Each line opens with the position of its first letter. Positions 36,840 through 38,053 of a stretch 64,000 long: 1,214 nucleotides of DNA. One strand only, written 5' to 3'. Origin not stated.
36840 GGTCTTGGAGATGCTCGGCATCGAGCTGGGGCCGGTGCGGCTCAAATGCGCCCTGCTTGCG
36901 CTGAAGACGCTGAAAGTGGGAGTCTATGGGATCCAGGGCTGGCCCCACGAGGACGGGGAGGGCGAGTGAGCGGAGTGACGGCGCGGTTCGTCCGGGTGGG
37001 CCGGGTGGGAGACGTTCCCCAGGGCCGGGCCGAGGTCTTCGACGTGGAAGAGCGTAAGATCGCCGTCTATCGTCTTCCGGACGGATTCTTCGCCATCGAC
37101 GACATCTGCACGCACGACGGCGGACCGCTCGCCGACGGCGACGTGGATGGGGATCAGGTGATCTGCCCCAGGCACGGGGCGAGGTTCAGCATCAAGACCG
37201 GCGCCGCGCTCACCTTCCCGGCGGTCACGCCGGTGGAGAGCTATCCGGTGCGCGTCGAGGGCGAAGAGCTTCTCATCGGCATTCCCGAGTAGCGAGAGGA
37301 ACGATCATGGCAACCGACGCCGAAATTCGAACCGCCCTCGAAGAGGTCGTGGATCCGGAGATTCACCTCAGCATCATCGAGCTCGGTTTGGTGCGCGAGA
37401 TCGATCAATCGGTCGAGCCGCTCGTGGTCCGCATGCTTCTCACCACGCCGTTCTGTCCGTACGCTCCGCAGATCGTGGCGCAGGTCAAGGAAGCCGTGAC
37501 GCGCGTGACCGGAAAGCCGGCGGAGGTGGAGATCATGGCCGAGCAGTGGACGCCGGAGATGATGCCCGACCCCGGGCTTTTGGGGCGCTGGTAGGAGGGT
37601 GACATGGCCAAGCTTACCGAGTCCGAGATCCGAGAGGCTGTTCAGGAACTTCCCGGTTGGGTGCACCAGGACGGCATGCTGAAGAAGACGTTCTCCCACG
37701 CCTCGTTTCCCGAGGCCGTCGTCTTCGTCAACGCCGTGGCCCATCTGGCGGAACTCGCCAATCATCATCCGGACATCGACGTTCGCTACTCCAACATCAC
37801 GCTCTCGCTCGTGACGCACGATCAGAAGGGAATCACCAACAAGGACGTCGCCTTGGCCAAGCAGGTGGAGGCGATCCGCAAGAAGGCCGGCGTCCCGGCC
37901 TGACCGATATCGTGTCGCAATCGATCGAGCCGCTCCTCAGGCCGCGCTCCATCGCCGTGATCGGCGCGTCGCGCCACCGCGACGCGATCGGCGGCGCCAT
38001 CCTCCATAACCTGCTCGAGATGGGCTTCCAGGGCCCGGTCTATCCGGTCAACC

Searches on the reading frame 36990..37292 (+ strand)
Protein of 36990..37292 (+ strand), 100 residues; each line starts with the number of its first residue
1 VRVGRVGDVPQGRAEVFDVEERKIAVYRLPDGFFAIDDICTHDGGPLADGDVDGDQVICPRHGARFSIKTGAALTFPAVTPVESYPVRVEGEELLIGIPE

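Call 3: search_protein_families(library=pfam, proteins=[window:36990-37292:+], max_evalue=0.01)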
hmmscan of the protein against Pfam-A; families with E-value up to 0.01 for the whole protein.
window:36990-37292:+ (100 aa): 3 families
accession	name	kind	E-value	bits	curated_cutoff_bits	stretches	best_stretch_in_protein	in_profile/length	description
PF00355.32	Rieske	-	7.4e-19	67.9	20.3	1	2-86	4-88/88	Rieske [2Fe-2S] domain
PF13806.12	Rieske_2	-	2.9e-10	40.4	27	1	2-95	4-102/104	Rieske-like [2Fe-2S] domain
PF22543.2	Rieske_4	-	5.4e-08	33.6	28.4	1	1-74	1-78/119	Soluble Rieske-type ferredoxin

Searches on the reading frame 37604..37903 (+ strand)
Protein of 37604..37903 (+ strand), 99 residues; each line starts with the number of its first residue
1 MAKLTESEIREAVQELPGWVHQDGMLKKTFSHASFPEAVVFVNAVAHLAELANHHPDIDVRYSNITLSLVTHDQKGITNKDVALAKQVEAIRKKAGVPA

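Call 3: search_protein_families(library=pfam, proteins=[window:37604-37903:+], max_evalue=0.01)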
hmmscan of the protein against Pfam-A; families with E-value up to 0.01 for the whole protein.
window:37604-37903:+ (99 aa): 1 family
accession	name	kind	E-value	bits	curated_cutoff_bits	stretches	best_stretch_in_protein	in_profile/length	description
PF01329.24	Pterin_4a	-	5.3e-29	100.6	26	1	3-91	2-91/91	Pterin 4 alpha carbinolamine dehydratase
